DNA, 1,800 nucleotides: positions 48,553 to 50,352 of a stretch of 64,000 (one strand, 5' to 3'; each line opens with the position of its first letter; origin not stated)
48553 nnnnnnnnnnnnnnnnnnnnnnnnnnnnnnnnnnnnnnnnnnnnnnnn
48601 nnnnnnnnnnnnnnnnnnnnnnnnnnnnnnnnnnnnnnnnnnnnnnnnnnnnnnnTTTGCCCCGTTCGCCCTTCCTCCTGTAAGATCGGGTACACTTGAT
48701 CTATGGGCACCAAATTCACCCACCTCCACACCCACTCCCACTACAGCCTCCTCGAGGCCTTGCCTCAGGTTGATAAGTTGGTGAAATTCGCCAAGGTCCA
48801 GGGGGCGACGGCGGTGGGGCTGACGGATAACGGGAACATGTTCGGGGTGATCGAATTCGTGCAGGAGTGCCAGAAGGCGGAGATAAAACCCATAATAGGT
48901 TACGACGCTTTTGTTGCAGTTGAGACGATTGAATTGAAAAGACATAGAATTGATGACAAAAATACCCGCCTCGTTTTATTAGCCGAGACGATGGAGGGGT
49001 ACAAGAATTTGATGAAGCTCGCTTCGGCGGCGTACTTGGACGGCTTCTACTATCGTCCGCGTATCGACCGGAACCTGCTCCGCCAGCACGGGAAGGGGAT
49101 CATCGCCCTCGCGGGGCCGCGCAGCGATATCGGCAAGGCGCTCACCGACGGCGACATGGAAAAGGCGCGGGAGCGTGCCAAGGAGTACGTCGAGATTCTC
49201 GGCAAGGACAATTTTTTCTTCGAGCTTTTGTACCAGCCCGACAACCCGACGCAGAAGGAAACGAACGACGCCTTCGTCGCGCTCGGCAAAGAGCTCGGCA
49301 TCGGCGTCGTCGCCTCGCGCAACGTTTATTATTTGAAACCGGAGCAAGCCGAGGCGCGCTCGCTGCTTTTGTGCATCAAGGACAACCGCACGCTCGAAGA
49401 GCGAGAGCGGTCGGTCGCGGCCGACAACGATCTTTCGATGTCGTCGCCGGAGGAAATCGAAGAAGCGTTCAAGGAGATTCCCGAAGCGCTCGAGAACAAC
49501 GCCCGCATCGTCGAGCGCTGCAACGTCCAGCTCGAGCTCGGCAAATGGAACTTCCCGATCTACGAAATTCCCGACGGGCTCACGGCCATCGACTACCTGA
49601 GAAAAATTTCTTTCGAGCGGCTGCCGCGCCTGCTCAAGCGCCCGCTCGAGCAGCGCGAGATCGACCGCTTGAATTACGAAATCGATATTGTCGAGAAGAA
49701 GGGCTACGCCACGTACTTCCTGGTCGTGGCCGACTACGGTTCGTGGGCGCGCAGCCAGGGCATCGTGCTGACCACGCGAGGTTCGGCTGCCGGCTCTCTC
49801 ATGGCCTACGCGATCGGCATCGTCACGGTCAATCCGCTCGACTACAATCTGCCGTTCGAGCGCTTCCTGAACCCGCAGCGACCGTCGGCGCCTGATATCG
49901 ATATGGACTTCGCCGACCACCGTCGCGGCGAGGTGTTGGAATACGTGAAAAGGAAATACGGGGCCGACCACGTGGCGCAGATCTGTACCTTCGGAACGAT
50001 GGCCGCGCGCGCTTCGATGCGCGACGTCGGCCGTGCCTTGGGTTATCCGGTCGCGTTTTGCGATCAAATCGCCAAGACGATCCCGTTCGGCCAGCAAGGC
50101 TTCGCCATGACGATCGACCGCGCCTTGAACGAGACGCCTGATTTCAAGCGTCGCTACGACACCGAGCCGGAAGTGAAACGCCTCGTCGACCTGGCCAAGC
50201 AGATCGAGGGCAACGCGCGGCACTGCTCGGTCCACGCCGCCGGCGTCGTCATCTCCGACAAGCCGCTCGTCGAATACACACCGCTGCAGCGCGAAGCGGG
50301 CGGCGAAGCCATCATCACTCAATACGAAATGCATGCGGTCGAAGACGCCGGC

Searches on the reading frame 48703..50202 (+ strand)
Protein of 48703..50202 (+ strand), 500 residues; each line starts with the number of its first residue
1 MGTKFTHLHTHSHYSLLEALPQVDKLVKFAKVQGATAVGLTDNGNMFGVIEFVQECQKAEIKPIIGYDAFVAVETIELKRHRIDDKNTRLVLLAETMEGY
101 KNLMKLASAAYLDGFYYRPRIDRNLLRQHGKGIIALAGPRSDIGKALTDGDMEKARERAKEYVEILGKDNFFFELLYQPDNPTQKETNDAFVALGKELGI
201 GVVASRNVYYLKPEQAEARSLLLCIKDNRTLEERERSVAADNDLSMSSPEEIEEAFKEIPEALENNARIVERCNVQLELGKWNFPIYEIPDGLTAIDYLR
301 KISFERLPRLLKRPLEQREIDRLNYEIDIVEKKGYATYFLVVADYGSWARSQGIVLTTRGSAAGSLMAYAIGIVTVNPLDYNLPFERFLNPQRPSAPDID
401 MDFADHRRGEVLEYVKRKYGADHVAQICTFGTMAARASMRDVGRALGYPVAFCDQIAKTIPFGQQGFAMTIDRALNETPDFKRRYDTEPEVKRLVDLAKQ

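Call 13: find_related_loci(query=window:48703-50202:+, collection=genome_contigs, flank=10000)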
Query window:48703-50202:+ (500 aa) in genome_contigs; peptide patterns used: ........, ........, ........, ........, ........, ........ (x = any residue, [..] = any of these).
600 stretches matched a pattern (row limit reached: there are more); 587 encode a relative of the query (tblastn E <= 1e-3); the best 80 are kept; 80 distinct loci.
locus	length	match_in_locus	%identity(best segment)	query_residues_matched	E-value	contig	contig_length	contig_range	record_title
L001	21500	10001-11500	93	1-500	0e+0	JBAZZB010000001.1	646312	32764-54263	MAG: Patescibacteria group bacterium isolate SO_2017_GW1_96 NODE_66_length_646312_cov_1.892521_OW334_2017, whole genome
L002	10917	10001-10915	90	1-305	0e+0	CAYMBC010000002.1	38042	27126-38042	MAG TPA_asm: uncultured Gammaproteobacteria bacterium isolate SRP300315_co1_28 genome assembly, contig: NODE_574_length_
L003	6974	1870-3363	53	4-500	7e-179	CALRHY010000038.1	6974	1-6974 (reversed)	MAG: Candidatus Uhrbacteria bacterium RIFOXYB12_FULL_58_10 isolate MaH-04nov19-253 genome assembly, contig: MaH-04nov19-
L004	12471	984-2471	54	4-500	2e-174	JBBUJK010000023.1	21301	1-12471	MAG: Patescibacteria group bacterium isolate H41-bin083_1 H41_bin083_1_000000000023, whole genome shotgun sequence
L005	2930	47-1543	51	3-500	1e-178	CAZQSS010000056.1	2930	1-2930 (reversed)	MAG TPA_asm: uncultured Gammaproteobacteria bacterium isolate binchicken_co248_149 genome assembly, contig: NODE_77349_l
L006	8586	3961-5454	51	3-500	7e-168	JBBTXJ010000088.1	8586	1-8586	MAG: Patescibacteria group bacterium isolate H51-bin222_1 H51_bin222_1_000000000088, whole genome shotgun sequence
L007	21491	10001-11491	51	4-500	4e-166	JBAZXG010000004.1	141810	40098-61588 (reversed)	MAG: Patescibacteria group bacterium isolate SO_2017_GW1_50 NODE_866_length_141810_cov_1.598223_OW334_2017, whole genome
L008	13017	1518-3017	51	1-500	3e-165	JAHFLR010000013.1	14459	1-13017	MAG: bacterium isolate nzgw438 NODE_8603_length_14460_cov_2.548783, whole genome shotgun sequence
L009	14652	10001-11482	49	5-500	8e-165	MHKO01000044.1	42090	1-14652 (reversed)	MAG: Candidatus Komeilibacteria bacterium RIFCSPLOWO2_02_FULL_48_11 rifcsplowo2_02_scaffold_6323, whole genome shotgun s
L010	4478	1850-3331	49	5-500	3e-169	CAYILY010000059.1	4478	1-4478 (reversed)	MAG TPA_asm: uncultured Gammaproteobacteria bacterium isolate ERP119705_co25_664 genome assembly, contig: NODE_27859_len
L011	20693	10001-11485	48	5-500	3e-164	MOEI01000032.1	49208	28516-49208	MAG: bacterium CG10_46_32 isolate CG10_46_32 CG10_big_fil_rev_8_21_14_0.10_scaffold_436, whole genome shotgun sequence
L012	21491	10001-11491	51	4-500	8e-164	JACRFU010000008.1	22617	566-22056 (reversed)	MAG: Candidatus Magasanikbacteria bacterium isolate NC_groundwater_1733_Pr3_B-0.1um_45_36 SR-2_scaffold_141_189414, whol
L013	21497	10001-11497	51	1-500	1e-163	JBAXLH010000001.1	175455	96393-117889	MAG: bacterium isolate ELA422 MAG422_1, whole genome shotgun sequence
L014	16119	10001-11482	49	4-500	5e-163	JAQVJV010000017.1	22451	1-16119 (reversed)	MAG: Candidatus Moraniibacteriota bacterium isolate STE_71 NODE_4978_length_22451_cov_9.328929_Sandtown_E, whole genome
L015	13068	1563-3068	49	1-500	4e-163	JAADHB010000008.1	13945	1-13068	MAG: bacterium isolate M_MetaBat.155 contig-127_39930, whole genome shotgun sequence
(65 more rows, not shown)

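Call 88: search_protein_families(library=pfam, proteins=[L001:7669-9945:+, L002:7098-9986:+, L002:5294-6460:-], max_evalue=0.001)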
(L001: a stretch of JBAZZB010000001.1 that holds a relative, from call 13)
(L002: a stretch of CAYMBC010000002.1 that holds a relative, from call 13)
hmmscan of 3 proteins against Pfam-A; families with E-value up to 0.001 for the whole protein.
L001:7669-9945:+ (759 aa): 5 families
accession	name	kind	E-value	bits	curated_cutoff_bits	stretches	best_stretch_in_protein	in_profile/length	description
PF20720.3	nSTAND3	-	6.2e-51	172.6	27.2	1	171-331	1-155/155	Novel STAND NTPase 3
PF04471.18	Mrr_cat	-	1e-09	39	21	1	6-68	2-66/115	Restriction endonuclease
PF13238.12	AAA_18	-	9.1e-05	23.4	29.4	0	190-285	1-80/128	AAA domain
PF08433.16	KTI12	-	0.00012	22.1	22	0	190-228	4-40/271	Chromatin associated protein KTI12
PF04851.21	ResIII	-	0.00014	22.3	22.5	0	267-304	42-81/164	Type III restriction enzyme, res subunit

L002:7098-9986:+ (963 aa): 4 families
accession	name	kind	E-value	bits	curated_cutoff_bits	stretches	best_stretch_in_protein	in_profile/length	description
PF24406.1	nSTAND_NTPase4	-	3.8e-10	40.2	27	1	591-635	13-58/58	Novel STAND NTPase 4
PF04471.18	Mrr_cat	-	4.6e-10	40.1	21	1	29-120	9-100/115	Restriction endonuclease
PF05729.18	NACHT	-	2.3e-05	24.7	26.7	1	322-477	3-164/167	NACHT domain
PF13401.12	AAA_22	-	0.00035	21.3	27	0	323-425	9-109/130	AAA domain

L002:5294-6460:- (389 aa): 1 family
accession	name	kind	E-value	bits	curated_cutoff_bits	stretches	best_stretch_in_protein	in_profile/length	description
PF14388.11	DUF4419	-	1.2e-53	183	25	1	80-383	3-302/303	Domain of unknown function (DUF4419)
